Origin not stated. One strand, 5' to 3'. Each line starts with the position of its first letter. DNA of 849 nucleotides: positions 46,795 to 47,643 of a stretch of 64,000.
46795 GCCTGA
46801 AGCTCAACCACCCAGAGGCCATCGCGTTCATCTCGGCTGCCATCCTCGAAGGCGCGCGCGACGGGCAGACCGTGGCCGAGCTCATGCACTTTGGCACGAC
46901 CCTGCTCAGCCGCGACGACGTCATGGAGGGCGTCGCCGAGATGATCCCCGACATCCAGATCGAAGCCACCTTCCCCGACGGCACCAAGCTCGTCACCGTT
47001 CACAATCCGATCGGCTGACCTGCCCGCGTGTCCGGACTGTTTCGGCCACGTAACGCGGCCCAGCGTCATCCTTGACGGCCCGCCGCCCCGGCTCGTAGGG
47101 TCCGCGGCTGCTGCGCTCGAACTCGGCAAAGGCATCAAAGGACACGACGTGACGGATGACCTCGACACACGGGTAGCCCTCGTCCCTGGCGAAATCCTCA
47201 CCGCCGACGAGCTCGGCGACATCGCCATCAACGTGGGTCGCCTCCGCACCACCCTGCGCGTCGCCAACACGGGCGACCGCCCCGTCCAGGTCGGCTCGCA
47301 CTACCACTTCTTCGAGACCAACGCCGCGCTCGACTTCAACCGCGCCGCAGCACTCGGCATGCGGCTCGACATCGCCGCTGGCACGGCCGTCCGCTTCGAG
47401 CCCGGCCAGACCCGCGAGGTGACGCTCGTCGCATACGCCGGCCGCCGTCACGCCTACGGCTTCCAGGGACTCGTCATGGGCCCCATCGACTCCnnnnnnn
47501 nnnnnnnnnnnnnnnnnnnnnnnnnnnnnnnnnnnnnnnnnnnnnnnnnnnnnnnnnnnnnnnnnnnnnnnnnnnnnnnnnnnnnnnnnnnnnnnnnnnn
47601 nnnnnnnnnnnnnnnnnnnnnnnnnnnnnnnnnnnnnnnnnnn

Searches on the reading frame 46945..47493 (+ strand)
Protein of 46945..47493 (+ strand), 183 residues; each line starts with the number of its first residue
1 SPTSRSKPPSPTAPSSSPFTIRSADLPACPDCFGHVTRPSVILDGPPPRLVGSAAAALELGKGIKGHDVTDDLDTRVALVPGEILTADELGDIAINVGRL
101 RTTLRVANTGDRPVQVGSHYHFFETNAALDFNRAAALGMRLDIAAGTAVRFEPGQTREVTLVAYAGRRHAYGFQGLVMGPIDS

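Call 29: search_protein_families(library=pfam, proteins=[window:46945-47493:+], max_evalue=0.001)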
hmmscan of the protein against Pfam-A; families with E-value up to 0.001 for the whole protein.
window:46945-47493:+ (183 aa): 1 family
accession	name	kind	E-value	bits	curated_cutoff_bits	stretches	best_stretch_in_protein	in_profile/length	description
PF00699.25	Urease_beta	-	7.5e-43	145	25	1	81-179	1-97/98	Urease beta subunit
